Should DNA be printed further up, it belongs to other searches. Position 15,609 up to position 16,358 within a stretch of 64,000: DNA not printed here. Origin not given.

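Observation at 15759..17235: GIY-YIG endonuclease ORF fused 5' to thymidylate synthase, an I-TevI/td-like association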

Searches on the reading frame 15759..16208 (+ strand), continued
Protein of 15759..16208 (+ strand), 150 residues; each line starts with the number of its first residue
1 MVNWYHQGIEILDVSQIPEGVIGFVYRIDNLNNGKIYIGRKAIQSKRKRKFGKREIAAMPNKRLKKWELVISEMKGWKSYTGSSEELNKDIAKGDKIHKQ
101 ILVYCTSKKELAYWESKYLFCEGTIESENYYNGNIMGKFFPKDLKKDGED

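Call 52: get_annotated_region(hit=H98, flank=4000)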
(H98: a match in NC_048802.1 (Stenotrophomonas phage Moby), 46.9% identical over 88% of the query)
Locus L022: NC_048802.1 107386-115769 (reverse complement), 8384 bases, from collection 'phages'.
description: Stenotrophomonas phage Moby, complete genome.
organism: Stenotrophomonas phage Moby (NCBI taxid 2601680)
taxonomy: Viruses; Duplodnaviria; Heunggongvirae; Uroviricota; Caudoviricetes; Menderavirus; Menderavirus moby
host: Stenotrophomonas maltophilia; source: wastewater treatment plant; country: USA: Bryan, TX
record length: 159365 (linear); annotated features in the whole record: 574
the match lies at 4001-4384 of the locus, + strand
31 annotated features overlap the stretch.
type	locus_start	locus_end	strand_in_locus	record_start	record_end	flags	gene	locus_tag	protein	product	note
CDS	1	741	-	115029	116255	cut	-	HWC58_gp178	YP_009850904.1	tail protein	-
CDS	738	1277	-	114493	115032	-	-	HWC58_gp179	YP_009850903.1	baseplate wedge protein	BLAST homology to T4 NP_049756.1 [gene=53] [protein=baseplate wedge protein gp53] evalue=2.45198e-10; InterProScan ...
regulatory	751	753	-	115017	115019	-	-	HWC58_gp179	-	ribosome_binding_site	CPT_Moby_220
CDS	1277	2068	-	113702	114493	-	-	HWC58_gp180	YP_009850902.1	baseplate tail tube cap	BLAST homology to Salmonella virus ViI YP_004327405.1 [gene=baseplate/tail] [protein=Gp48 T4-like baseplate tail tube ...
regulatory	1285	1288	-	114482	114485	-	-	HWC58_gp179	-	ribosome_binding_site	CPT_Moby_219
regulatory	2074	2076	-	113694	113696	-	-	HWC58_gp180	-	ribosome_binding_site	CPT_Moby_218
CDS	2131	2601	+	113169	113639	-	-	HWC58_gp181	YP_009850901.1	head closure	-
regulatory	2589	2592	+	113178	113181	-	-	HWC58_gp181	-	ribosome_binding_site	CPT_Moby_216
CDS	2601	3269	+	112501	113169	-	-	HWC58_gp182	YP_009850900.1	DNA end protector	BLAST homology to T4 NP_049754.1 [gene=2] [protein=terminal DNA protecting protein] evalue= 2.40722e-20; InterProScan ...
regulatory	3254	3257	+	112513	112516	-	-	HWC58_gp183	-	ribosome_binding_site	CPT_Moby_215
CDS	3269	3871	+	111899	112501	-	-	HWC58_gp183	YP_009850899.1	tail tube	appears to be degenerate tail tube protein, possibly the result of a gene duplication event: BLAST homology to T4 ...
regulatory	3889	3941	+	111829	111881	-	-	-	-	terminator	-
regulatory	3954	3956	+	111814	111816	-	-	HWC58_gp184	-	ribosome_binding_site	CPT_Moby_214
CDS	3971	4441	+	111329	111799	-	-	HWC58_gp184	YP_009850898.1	NAD synthetase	BLAST homology to T4 NP_049788.2 [gene=segD] [protein=SegD homing endonuclease] evalue=0.00000262536; however, does not ...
CDS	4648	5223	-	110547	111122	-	-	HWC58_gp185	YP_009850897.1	hypothetical protein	-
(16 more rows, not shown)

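Call 58: search_protein_families(library=padloc, proteins=[window:15759-16208:+, L003:3977-4411:+, L021:3935-4429:+], max_evalue=0.01)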
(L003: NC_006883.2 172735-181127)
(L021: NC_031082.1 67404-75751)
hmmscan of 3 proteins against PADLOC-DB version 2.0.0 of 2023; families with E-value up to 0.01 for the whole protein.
window:15759-16208:+ (150 aa): 0 families

L003:3977-4411:+ (145 aa): 0 families

L021:3935-4429:+ (165 aa): 0 families

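Call 66: fold_search(model_id=the predicted structure, library=viral)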
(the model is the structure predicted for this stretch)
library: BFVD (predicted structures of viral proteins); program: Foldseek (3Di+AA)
matches with E <= 10: 589; with E <= 0.001: 46
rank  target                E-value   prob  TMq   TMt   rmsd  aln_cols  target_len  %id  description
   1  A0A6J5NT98            1.6e-11  1.00  0.71  0.80   6.3       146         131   29  Putative endonuclease SegE-like GIY-YIG domain-containing protein [uncultured Caudovirales phage]
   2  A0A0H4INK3            1.6e-09  1.00  0.62  0.69   3.4       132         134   27  Putative endonuclease SegE-like GIY-YIG domain-containing protein [Stenotrophomonas phage IME-SM1]
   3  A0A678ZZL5            1.5e-08  1.00  0.65  0.61   3.3       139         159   26  Putative endonuclease SegE-like GIY-YIG domain-containing protein [Pectobacterium phage Arno18]
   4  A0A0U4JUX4            2.2e-07  1.00  0.62  0.35   6.2       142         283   22  (no name in the UniProt tables at hand)
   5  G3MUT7                2.4e-07  1.00  0.62  0.35   8.9       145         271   26  Putative endonuclease SegE-like GIY-YIG domain-containing protein [Escherichia phage Bp7]
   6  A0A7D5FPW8            3.4e-07  1.00  0.62  0.27   9.3       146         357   25  (no name in the UniProt tables at hand)
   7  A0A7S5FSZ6            5.3e-07  1.00  0.60  0.52   7.6       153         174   27  Putative endonuclease SegE-like GIY-YIG domain-containing protein [Bacteriophage DSS3_VP1]
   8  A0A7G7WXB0            5.6e-06  1.00  0.50  0.41  12.5       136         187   24  GIY-YIG domain-containing protein [Rhizobium phage P9VFCI]
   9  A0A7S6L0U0            9.9e-06  1.00  0.62  0.38   4.6       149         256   22  Homing endonuclease [Escherichia phage JEP6]
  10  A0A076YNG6            1.3e-05  1.00  0.50  0.42  11.3       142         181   19  Putative endonuclease [Rhizobium phage vB_RleM_P10VF]
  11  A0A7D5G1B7            1.3e-05  1.00  0.60  0.49   4.4       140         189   21  GIY-YIG domain-containing protein [Escherichia phage vB_EcoM_F1]
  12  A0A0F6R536            1.3e-05  1.00  0.48  0.33   9.7       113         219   26  Putative SEG-like homing endonuclease [Sinorhizobium phage phiM9]
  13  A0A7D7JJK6            2.8e-05  1.00  0.48  0.21   7.5       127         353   22  (no name in the UniProt tables at hand)
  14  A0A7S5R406            3.2e-05  1.00  0.49  0.32   6.1       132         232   23  (no name in the UniProt tables at hand)
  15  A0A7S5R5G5            3.2e-05  1.00  0.52  0.35   3.6       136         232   24  (no name in the UniProt tables at hand)
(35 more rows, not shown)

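Call 75: find_related_loci(query=A2, collection=viral_contigs, flank=5000)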
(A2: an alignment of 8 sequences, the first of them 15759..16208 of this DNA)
Query A2 (150 aa) in viral_contigs; peptide patterns used: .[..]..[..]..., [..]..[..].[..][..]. (x = any residue, [..] = any of these).
156 stretches matched a pattern; 85 encode a relative of the query (tblastn E <= 1e-3); the best 80 are kept; 80 distinct loci.
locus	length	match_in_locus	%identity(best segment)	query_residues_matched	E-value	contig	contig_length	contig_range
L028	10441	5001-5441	49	2-150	1e-38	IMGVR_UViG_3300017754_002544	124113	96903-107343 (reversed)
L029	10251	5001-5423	49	3-144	2e-38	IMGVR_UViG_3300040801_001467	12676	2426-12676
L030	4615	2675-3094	47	3-144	1e-37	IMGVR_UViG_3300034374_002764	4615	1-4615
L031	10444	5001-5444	47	2-149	3e-37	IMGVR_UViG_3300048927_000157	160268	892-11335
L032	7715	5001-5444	43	2-149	3e-35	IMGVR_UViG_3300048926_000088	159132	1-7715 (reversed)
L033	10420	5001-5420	47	4-144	7e-35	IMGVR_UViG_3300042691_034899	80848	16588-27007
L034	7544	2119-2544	45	2-144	2e-34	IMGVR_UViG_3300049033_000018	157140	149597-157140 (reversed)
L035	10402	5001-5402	48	10-144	3e-34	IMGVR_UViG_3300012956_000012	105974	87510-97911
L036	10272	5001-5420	47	4-144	4e-34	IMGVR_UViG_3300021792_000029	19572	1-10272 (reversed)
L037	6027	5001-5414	43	4-144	1e-33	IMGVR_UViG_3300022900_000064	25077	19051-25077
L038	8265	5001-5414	43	4-144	1e-33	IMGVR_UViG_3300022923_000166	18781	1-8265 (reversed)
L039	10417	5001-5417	46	4-143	2e-33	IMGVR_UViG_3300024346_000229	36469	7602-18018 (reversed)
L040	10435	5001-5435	41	2-145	1e-32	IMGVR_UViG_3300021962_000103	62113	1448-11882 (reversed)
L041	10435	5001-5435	41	2-145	1e-32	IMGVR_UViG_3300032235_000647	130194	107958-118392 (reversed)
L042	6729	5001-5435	41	2-145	3e-32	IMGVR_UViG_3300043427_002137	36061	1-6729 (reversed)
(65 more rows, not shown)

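Call 80: search_protein_families(library=pfam, alignment_id=A3, max_evalue=0.001)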
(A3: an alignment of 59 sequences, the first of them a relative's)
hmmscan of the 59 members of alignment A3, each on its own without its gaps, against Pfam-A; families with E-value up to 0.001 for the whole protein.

A. member 1, L028:3979-5001:+ (341 aa): 6 families
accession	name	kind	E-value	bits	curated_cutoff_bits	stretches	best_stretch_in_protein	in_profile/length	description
PF00154.27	RecA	-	1.7e-109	365.8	27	1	18-277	4-262/262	recA bacterial DNA recombination protein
PF21096.2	RecA_C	-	4.4e-23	81.6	27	1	280-333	1-54/57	RecA C-terminal domain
PF06745.19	ATPase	-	9.4e-09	35.4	26.6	1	53-119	7-76/231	KaiC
PF08423.17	Rad51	-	1.5e-05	24.9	22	1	48-234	9-212/244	Rad51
PF13481.12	AAA_25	-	6.1e-05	23.2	27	0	58-157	26-157/195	AAA domain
PF00265.24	TK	-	0.00086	19.6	20.6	0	67-152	3-86/176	Thymidine kinase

B. families by the number of members that match (of 59 scanned): 20 families
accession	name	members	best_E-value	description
PF00154.27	RecA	6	1.7e-109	recA bacterial DNA recombination protein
PF21096.2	RecA_C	6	1.4e-23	RecA C-terminal domain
PF03567.20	Sulfotransfer_2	6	4.2e-16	Sulfotransferase family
PF13481.12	AAA_25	6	3.4e-10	AAA domain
PF13155.12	Toprim_2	6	1.1e-05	Toprim-like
PF08423.17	Rad51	5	3.1e-12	Rad51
PF06745.19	ATPase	5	1.1e-11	KaiC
PF03796.21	DnaB_C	2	2.3e-07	DnaB-like helicase C terminal domain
PF01637.24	ATPase_2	2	4.4e-06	ATPase domain predominantly from Archaea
PF00075.30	RNase_H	1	3.7e-39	RNase H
PF00929.31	RNase_T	1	2.2e-29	Exonuclease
PF04851.21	ResIII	1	7.5e-20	Type III restriction enzyme, res subunit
PF00271.37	Helicase_C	1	3.9e-13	Helicase conserved C-terminal domain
PF00270.35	DEAD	1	1.4e-12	DEAD/DEAH box helicase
PF07460.16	NUMOD3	1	3e-11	NUMOD3 motif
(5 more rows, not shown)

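Call 81: search_protein_families(library=pfam, alignment_id=A4, max_evalue=0.001)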
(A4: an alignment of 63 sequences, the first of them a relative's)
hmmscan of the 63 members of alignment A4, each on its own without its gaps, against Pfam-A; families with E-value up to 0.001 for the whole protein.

A. member 1, L028:5431-5622:+ (64 aa): 0 families

B. families by the number of members that match (of 63 scanned): 24 families
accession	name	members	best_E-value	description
PF13203.12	DUF2201_N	7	2.9e-19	Putative metallopeptidase domain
PF18894.6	PhageMetallopep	7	3.9e-06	Putative phage metallopeptidase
PF09967.15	DUF2201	6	1.9e-18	VWA-like domain (DUF2201)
PF08275.17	DNAG_N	6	2.7e-06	DNA primase catalytic core, N-terminal domain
PF01807.25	Zn_ribbon_DnaG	6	3.5e-05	CHC2 zinc finger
PF21798.2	DUF6878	3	3.9e-14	Family of unknown function (DUF6878)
PF21866.1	DUF6915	2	7.5e-41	Domain of unknown function (DUF6915)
PF14902.11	DUF4494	1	8.5e-46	Domain of unknown function (DUF4494)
PF02562.22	PhoH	1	8.9e-39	PhoH-like protein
PF01520.23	Amidase_3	1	5.2e-20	N-acetylmuramoyl-L-alanine amidase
PF18909.5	dGTP_diPhyd_N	1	2.1e-12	dATP/dGTP diphosphohydrolase, N-terminal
PF01832.25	Glucosaminidase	1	4.8e-12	Mannosyl-glycoprotein endo-beta-N-acetylglucosaminidase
PF00166.26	Cpn10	1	3.8e-11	Chaperonin 10 Kd subunit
PF13476.12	AAA_23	1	7.1e-10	AAA domain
PF13482.12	RNase_H_2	1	4.2e-08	RNase_H superfamily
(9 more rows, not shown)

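Call 89: find_related_loci(query=A2, collection=genome_contigs, flank=4000)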
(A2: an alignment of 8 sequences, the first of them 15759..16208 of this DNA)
Query A2 (150 aa) in genome_contigs; peptide patterns used: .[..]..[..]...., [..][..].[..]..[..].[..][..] (x = any residue, [..] = any of these).
181 stretches matched a pattern; 1 encode a relative of the query (tblastn E <= 1e-3); 1 distinct loci.
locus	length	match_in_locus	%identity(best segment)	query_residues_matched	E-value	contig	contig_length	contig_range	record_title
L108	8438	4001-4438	44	2-142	1e-21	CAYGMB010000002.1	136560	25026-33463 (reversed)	MAG TPA_asm: uncultured Flavobacteriaceae bacterium isolate ERP116193_co2_1 genome assembly, contig: NODE_419_length_136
